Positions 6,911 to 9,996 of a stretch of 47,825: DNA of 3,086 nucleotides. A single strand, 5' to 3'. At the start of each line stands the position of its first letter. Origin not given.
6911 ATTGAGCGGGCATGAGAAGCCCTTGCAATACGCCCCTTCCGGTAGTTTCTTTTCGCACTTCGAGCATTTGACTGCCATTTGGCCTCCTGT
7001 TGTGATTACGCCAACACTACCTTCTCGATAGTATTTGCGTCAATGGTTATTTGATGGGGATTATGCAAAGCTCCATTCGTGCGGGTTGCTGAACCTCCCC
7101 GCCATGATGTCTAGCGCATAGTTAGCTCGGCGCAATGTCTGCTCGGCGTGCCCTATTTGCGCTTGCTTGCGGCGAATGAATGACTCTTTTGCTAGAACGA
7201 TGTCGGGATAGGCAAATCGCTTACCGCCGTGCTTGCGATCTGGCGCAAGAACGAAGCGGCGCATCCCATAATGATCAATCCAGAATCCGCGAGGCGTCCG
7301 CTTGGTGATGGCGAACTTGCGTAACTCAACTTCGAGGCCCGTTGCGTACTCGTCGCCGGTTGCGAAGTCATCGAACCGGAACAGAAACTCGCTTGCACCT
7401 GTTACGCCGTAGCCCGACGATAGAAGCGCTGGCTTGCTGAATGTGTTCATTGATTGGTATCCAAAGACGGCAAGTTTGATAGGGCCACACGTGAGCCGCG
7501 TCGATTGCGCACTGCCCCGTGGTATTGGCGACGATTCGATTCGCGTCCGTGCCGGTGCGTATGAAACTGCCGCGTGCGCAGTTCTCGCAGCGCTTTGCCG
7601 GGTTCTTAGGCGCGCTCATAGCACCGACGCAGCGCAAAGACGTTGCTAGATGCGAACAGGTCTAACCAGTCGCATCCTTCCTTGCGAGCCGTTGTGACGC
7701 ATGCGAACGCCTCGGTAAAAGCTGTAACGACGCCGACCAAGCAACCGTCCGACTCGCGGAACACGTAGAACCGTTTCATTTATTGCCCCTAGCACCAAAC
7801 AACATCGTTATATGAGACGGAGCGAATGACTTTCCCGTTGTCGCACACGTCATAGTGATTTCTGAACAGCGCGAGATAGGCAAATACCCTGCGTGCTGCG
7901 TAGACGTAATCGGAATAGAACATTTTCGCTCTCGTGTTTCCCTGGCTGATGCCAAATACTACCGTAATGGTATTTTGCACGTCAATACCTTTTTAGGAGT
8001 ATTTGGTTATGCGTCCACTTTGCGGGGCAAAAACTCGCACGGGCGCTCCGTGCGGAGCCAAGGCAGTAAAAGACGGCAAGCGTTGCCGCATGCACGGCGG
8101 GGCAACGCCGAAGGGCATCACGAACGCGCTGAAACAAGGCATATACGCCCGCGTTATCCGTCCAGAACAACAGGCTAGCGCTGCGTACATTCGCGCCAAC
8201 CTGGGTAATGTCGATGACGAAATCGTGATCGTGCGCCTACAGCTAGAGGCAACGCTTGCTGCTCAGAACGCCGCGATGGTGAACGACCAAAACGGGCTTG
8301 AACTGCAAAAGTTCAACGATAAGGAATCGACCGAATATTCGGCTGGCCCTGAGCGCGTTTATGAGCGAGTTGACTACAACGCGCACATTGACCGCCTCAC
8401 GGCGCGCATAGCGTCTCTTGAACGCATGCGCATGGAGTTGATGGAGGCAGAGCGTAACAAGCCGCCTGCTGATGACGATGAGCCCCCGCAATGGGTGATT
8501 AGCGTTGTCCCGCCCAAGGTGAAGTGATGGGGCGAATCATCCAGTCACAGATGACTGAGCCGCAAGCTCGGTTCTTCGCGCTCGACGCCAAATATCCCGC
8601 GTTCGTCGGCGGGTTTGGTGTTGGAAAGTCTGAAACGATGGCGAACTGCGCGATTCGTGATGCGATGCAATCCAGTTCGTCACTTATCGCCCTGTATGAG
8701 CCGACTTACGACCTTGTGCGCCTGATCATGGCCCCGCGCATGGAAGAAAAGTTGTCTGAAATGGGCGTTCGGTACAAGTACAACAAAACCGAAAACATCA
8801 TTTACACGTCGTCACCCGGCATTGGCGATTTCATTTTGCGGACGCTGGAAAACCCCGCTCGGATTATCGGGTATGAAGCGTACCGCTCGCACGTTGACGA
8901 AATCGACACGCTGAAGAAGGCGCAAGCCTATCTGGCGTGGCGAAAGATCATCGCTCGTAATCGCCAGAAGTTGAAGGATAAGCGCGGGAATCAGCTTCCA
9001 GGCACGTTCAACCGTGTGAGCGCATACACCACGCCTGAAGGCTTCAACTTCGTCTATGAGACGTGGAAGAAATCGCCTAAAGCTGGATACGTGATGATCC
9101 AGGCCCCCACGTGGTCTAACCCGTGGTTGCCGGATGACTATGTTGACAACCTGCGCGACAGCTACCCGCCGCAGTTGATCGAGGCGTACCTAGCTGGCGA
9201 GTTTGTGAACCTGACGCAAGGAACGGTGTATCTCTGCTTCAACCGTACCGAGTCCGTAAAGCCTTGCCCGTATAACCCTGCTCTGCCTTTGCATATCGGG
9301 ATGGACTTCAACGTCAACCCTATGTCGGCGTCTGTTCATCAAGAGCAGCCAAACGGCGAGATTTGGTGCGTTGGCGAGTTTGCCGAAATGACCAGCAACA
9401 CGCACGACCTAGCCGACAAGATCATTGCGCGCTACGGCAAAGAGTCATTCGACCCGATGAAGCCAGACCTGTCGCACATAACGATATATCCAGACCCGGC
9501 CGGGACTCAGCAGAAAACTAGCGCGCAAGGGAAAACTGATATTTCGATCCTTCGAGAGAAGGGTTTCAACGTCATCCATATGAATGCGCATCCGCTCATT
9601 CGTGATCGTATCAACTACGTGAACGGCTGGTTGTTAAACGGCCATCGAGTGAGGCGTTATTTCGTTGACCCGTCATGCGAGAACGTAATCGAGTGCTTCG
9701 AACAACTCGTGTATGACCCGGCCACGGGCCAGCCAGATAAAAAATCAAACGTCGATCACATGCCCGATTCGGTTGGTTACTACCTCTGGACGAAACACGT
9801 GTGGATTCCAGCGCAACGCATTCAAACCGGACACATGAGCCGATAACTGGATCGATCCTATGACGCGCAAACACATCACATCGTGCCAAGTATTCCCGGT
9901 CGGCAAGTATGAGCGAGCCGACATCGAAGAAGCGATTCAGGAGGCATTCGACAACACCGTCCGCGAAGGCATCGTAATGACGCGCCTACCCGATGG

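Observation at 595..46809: A 19-bp palindrome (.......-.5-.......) is built into every early promoter and scattered through regulatory DNA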

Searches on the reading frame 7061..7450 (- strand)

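Call 9: search_protein_families(library=pfam, proteins=[window:7061-7450:-], max_evalue=0.01)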
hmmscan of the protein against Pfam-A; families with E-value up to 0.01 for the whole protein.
window:7061-7450:- (129 aa): 0 families

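Call 52: search_protein_families(library=phrogs, proteins=[window:7061-7450:-], max_evalue=0.001)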
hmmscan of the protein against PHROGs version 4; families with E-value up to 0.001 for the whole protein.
window:7061-7450:- (129 aa): 2 families
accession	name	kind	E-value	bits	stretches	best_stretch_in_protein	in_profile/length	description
phrog_13631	-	unknown function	8.1e-17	62.6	1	34-119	23-110/136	-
phrog_25384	-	unknown function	4.2e-11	44.2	1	39-113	27-98/103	-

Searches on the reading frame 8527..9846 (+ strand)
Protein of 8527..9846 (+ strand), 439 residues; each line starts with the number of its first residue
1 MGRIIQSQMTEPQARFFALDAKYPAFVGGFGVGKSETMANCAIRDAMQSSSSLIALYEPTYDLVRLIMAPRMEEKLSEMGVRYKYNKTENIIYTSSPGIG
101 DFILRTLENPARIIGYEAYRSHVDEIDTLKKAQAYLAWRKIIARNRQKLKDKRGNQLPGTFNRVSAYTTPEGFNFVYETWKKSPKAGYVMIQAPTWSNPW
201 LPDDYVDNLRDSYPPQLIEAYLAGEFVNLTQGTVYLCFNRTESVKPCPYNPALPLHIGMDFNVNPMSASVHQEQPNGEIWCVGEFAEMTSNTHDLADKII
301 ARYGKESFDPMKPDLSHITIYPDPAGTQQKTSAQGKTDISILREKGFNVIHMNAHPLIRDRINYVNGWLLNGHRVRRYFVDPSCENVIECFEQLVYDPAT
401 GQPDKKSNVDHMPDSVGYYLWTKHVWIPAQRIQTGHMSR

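Call 35: search_dna_similar(query=window:8527-9846:+, collection=phages, mode=protein, max_rows=12)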
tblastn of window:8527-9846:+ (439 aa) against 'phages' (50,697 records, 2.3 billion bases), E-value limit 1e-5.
Records with a match: 975; places in all: 982; records where one place covers at least 80% of the query: 895.
Best place of each record, by identity: 60-80% 1; <60% 974.
By first word of the organism name: Salmonella 372; Escherichia 262; Vibrio 69; Klebsiella 55; Microbacterium 36; Pseudomonas 27; Serratia 13; Kagunavirus 11; Rhizobium 10; Salinibacter 10; and 39 more.
By host as written in the record: Escherichia coli 145; - 66; Salmonella enterica subsp. enterica serovar Enteritidis 55; Salmonella enterica 54; Salmonella enterica subsp. enterica serovar Typhimurium 49; Salmonella sp. 37; Microbacterium foliorum NRRL B-24224 25; Vibrio breoganii 23; and 238 more.
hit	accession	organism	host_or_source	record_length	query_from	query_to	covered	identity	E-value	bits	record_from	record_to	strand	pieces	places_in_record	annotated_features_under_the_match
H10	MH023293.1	Escherichia phage vB_EcoS Sa179lw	Escherichia coli STEC O179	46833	5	423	95%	52.4%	8e-129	416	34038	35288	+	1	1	hypothetical protein (x2)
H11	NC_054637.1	Escherichia phage vB_EcoS Sa179lw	Escherichia coli STEC O179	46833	5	423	95%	52.4%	8e-129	416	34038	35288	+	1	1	hypothetical protein | terminase small subunit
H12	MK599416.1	Salmonella phage Akira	Salmonella enterica subsp. enterica ...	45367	5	423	95%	51.9%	4e-128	414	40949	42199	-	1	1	terminase large subunit | terminase small subunit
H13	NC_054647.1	Salmonella phage Akira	Salmonella enterica subsp. enterica ...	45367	5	423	95%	51.9%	4e-128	414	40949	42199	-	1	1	terminase large subunit | terminase small subunit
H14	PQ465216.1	Salmonella phage BUCT_XGG_PSM_3377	Salmonella enterica subsp. enterica ...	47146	5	423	95%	51.9%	1e-127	412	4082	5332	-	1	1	terminase (x2)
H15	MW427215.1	Salmonella phage vB_SpuS_NX263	Salmonella enterica subsp. enterica ...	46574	5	423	95%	51.9%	2e-127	412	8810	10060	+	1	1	terminase large subunit | terminase small subunit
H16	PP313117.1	Xanthomonas phage Kintu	Xanthomonas vasicola pv. musacearum ...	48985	3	418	95%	49.5%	8e-124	401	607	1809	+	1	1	terminase large subunit | hypothetical protein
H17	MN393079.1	Salmonella virus VSiA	Salmonella enterica subsp. enterica ...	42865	5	418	94%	49.5%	1e-118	387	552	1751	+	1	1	terminase large subunit | hypothetical protein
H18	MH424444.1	Salmonella virus VSiP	Salmonella enterica subsp. enterica ...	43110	5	418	94%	49.5%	1e-118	387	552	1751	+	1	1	terminase large subunit | terminase small subunit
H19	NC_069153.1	Salmonella virus VSiP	Salmonella enterica subsp. enterica ...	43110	5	418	94%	49.5%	1e-118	387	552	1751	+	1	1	terminase large subunit | terminase small subunit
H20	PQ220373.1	Salmonella phage vB_CECAV_044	Salmonella enterica subsp. enterica ...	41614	5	418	94%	49.3%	2e-118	386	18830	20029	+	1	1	terminase large subunit | terminase small subunit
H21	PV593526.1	Salmonella phage SaI_NFG_5579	Salmonella enterica subsp. enterica ...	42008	5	418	94%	49.3%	2e-118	386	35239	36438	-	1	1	hypothetical protein | terminase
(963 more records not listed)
